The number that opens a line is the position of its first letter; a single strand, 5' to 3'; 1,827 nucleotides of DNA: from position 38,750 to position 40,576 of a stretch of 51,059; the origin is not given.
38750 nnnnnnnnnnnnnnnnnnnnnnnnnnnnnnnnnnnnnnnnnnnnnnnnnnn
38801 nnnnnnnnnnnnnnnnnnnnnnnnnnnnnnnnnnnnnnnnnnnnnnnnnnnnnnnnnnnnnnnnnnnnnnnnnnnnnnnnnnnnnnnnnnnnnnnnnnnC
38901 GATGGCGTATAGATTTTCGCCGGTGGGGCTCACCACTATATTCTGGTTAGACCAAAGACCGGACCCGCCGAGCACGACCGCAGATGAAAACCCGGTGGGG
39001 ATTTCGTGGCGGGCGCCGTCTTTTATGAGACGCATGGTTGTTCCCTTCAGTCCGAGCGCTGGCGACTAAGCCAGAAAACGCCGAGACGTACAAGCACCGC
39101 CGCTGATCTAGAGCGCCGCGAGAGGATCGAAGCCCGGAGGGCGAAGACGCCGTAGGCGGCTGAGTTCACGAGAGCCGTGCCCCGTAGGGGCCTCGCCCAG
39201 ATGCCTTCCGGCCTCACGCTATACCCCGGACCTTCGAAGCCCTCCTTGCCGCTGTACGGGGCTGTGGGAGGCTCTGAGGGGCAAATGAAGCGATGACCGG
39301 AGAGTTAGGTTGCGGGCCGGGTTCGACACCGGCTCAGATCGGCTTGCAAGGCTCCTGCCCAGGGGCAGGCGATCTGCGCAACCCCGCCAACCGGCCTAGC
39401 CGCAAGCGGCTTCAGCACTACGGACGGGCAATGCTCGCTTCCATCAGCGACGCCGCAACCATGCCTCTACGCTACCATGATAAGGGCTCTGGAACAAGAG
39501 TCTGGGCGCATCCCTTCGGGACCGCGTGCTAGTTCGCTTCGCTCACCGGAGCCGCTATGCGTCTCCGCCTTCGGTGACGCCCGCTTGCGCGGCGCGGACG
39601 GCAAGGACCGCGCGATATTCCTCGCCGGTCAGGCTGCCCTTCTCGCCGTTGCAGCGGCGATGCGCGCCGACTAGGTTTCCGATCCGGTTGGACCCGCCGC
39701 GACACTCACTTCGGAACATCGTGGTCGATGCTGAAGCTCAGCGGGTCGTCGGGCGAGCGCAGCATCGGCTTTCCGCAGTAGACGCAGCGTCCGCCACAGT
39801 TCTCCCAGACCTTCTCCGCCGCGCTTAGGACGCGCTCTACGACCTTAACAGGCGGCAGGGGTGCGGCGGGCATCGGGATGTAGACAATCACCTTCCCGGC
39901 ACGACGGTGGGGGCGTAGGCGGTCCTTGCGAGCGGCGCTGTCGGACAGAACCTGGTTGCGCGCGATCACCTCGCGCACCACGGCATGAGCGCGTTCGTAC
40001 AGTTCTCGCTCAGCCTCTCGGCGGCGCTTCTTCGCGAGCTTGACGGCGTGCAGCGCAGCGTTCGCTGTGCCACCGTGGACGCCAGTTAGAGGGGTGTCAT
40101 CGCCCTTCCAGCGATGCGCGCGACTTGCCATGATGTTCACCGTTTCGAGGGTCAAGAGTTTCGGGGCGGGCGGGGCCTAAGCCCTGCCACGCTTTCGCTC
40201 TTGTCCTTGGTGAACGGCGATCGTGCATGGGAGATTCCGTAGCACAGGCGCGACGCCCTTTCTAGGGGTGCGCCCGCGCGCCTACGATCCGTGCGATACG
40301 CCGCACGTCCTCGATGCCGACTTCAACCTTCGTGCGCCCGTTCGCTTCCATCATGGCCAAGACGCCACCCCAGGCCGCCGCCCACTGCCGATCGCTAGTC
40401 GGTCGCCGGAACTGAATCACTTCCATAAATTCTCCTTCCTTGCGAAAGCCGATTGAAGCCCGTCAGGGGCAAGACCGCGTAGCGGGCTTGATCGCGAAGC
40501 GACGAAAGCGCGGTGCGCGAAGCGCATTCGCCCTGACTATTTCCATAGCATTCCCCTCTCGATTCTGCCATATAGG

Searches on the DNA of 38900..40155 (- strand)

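Call 35: search_rna_families(source=window, start=38900, end=39800, threshold=evalue, max_evalue=10, show_alignments=2)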
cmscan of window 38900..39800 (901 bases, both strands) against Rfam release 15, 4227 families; matches with E-value up to 10: 6.
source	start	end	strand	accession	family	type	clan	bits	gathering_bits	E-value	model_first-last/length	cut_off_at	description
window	39545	39618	+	RF01531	TB10Cs3H1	Gene; snRNA; snoRNA; HACA-box;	-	20.6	40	0.29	1-62/62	no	Trypanosomatid snoRNA TB10Cs3H1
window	39581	39690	+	RF02826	Scr6925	Gene; sRNA;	-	20.4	50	0.65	1-131/131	no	Streptomyces RNA 6925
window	39589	39649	+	RF03383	mir-1976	Gene; miRNA;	-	19.6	71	0.44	1-52/52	no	mir-1976 microRNA precursor family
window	39573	39597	+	RF01356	CRISPR-DR28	Gene; CRISPR;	-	16.7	35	6.5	1-24/24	no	CRISPR RNA direct repeat element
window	39422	39467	+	RF01795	FourU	Cis-reg; thermoregulator;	-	15.9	60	3.7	1-65/65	no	FourU thermometer RNA element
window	39554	39588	+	RF01390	isrG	Gene; sRNA;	-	9.1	100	6.6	1-279/279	no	isrG Hfq binding RNA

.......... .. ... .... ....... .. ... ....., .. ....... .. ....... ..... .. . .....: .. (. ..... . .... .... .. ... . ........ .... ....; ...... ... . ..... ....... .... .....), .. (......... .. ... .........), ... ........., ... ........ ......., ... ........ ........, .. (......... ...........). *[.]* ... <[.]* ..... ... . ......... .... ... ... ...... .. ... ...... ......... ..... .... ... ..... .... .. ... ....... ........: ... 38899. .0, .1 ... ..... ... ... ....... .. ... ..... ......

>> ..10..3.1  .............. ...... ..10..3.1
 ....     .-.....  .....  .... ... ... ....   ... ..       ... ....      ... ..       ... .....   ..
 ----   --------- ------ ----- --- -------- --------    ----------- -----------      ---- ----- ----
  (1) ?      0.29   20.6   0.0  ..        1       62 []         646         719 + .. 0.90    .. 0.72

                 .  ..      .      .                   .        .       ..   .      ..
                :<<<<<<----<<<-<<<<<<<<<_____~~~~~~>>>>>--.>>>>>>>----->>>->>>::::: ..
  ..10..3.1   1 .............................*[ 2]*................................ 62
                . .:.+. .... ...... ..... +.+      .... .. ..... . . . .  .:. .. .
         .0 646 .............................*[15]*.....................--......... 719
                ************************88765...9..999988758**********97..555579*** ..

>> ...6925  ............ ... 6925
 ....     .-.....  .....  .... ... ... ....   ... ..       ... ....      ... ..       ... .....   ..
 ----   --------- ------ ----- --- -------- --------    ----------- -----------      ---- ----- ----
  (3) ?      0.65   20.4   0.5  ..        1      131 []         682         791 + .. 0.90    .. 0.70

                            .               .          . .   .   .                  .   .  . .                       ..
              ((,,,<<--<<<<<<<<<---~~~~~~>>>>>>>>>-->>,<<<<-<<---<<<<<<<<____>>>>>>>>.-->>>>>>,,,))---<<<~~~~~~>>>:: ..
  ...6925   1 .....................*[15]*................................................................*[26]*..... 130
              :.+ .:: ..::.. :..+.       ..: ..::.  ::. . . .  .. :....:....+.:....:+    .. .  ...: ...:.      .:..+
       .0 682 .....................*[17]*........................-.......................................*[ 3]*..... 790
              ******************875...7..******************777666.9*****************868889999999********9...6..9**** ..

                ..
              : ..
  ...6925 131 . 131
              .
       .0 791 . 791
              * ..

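Call 108: search_rna_families(sources=[L082, L116, L058, L023, L018], threshold=evalue, max_evalue=0.5, show_alignments=0)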
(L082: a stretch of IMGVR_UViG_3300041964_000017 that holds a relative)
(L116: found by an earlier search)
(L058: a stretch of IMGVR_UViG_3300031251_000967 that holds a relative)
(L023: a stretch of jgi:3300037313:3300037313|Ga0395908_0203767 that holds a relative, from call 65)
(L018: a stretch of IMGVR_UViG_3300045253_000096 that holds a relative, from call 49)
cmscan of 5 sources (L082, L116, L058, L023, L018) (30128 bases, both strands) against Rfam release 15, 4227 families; matches with E-value up to 0.5: 3.
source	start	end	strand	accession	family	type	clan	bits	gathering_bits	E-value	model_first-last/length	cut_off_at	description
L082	8966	9038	+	RF00005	tRNA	Gene; tRNA;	CL00001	67.3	29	8.1e-13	1-71/71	no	tRNA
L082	9122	9192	+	RF00005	tRNA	Gene; tRNA;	CL00001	52.9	29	7.5e-09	1-71/71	no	tRNA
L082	8876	8957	+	RF01852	tRNA-Sec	Gene; tRNA;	CL00001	34.3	47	0.0024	1-91/91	no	Selenocysteine transfer RNA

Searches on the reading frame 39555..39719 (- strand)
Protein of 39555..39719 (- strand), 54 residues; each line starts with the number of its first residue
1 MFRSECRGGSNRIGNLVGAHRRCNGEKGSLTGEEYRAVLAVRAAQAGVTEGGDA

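Call 31: search_protein_families(library=pfam, proteins=[window:39555-39719:-], max_evalue=0.01)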
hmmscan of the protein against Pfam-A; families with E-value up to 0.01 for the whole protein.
window:39555-39719:- (54 aa): 1 family
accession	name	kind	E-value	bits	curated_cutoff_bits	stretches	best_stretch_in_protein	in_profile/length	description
PF01844.29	HNH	-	0.0045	17.6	21.4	1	7-29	24-46/47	HNH endonuclease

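Call 32: search_protein_families(library=phrogs, proteins=[window:39555-39719:-], max_evalue=0.001)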
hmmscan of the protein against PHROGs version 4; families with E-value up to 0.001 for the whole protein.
window:39555-39719:- (54 aa): 2 families
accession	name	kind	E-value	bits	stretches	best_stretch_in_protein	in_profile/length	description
phrog_2118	-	DNA, RNA and nucleotide metabolism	0.00018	22.1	1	6-44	200-238/301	HNH endonuclease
phrog_5718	-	DNA, RNA and nucleotide metabolism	0.0006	19.9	1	5-40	151-186/394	HNH endonuclease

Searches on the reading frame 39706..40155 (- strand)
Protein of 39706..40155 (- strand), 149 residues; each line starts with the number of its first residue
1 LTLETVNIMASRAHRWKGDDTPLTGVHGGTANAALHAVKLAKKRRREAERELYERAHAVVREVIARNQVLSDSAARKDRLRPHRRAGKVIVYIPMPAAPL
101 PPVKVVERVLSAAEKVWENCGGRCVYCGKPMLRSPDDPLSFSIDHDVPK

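Call 31: search_protein_families(library=pfam, proteins=[window:39706-40155:-], max_evalue=0.01)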
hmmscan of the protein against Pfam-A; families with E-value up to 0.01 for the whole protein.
window:39706-40155:- (149 aa): 0 families

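Call 32: search_protein_families(library=phrogs, proteins=[window:39706-40155:-], max_evalue=0.001)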
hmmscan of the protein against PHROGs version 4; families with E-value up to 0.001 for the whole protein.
window:39706-40155:- (149 aa): 0 families

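Call 49: find_related_loci(query=window:39706-40155:-, collection=viral_contigs, flank=3000)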
Query window:39706-40155:- (149 aa) in viral_contigs; peptide patterns used: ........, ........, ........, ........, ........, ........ (x = any residue, [..] = any of these).
6 stretches matched a pattern; 1 encode a relative of the query (tblastn E <= 1e-3); 1 distinct loci.
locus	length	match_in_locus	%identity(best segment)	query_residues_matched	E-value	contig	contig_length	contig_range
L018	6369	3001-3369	49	5-148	3e-30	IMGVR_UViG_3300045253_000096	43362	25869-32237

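Call 63: find_homologous_proteins(query=window:39706-40155:-, max_evalue=0.00001)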
Query window:39706-40155:- (149 aa): 8 proteins with E <= 0.00001 among 202 candidates.
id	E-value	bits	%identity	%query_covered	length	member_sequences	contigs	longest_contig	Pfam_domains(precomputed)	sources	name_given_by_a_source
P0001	1.1e-88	313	100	95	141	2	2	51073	-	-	-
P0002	3.5e-26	110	50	97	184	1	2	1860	PF01844.30,PF14279.13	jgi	jgi:5-methylcytosine-specific restriction endonuclease McrA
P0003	1.3e-22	98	50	95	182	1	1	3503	PF01844.30,PF14279.13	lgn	-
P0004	8.4e-22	96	50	96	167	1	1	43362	PF01844.30,PF14279.13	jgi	jgi:5-methylcytosine-specific restriction endonuclease McrA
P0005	2.8e-10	58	41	97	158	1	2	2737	-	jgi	jgi:5-methylcytosine-specific restriction endonuclease McrA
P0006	7.0e-9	54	40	95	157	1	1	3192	PF01844.30,PF14279.13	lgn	-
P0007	1.5e-8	53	34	93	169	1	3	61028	-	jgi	jgi:hypothetical protein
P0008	5.4e-6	45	49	50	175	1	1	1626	PF01844.30,PF14279.13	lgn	-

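Call 64: find_encoding_contigs(protein=P0003, flank=5000, max_places=4)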
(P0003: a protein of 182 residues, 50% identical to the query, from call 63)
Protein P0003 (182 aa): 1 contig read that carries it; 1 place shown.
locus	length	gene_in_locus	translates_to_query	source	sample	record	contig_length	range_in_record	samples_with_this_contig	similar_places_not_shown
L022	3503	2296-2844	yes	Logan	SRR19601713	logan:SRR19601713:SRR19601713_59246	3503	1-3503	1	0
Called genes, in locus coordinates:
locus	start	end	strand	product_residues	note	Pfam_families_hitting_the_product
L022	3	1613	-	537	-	?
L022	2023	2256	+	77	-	-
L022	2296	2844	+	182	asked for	PF01844:HNH, PF14279:HNH_5 (faint)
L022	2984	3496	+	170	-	PF13392:HNH_3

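Call 65: find_encoding_contigs(protein=P0002, flank=5000, max_places=4)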
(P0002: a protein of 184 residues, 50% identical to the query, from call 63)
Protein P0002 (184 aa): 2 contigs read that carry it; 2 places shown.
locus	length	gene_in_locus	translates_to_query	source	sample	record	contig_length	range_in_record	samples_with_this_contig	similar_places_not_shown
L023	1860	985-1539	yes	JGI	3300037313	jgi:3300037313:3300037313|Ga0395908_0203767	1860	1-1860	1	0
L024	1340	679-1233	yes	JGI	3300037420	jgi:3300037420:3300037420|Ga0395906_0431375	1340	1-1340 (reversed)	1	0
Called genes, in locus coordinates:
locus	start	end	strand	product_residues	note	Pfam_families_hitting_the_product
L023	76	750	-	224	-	PF06103:DUF948 (weak)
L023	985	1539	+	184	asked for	PF01844:HNH, PF14279:HNH_5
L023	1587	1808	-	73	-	-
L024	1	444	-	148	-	?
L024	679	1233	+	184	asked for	PF01844:HNH, PF14279:HNH_5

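Call 66: find_encoding_contigs(protein=P0007, flank=6000, max_places=4)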
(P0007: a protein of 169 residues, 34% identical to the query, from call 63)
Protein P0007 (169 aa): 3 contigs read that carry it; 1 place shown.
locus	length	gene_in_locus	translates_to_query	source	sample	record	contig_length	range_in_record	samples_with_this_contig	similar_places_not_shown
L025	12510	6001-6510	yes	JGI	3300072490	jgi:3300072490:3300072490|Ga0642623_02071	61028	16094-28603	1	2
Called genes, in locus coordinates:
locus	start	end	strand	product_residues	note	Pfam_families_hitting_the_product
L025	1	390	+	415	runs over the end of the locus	-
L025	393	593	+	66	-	-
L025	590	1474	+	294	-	-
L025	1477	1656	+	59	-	-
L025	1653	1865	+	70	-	-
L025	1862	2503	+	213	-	PF13392:HNH_3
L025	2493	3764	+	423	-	-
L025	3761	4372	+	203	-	-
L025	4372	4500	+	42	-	-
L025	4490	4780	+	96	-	-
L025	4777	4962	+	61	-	-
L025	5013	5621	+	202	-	-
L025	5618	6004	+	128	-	-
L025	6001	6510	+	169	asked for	-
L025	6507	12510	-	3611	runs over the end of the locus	PF18823:InPase, PF18760:ART-PolyVal, PF18857:LPD38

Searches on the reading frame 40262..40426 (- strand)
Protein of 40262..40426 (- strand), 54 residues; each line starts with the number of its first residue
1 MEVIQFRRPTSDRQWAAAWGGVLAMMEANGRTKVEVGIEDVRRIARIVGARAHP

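Call 20: find_encoding_contigs(protein=window:40262-40426:-, flank=3000, max_places=10)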
Protein window:40262-40426:- (54 aa): 4 contigs read that carry it; 1 place shown.
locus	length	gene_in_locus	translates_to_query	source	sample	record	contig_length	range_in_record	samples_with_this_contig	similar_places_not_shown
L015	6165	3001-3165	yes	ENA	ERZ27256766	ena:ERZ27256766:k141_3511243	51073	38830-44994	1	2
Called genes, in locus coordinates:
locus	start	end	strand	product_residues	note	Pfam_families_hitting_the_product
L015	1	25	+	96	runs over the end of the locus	PF01242:PTPS (faint)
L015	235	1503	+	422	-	-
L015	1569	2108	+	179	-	PF10544:T5orf172 (weak), PF13455:MUG113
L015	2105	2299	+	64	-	-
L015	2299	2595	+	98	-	-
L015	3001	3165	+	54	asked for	-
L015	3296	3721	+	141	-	-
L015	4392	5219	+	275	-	-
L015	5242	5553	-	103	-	-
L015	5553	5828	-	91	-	-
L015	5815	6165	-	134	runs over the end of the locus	-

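Call 31: search_protein_families(library=pfam, proteins=[window:40262-40426:-], max_evalue=0.01)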
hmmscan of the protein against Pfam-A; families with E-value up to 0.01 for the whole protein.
window:40262-40426:- (54 aa): 0 families

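Call 32: search_protein_families(library=phrogs, proteins=[window:40262-40426:-], max_evalue=0.001)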
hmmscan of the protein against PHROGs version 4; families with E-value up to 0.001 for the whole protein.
window:40262-40426:- (54 aa): 0 families

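Call 48: find_related_loci(query=window:40262-40426:-, collection=viral_contigs, flank=3000)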
Query window:40262-40426:- (54 aa) in viral_contigs; peptide patterns used: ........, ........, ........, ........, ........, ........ (x = any residue, [..] = any of these).
17 stretches matched a pattern, but none encodes a relative of the query by tblastn (E <= 1e-3).
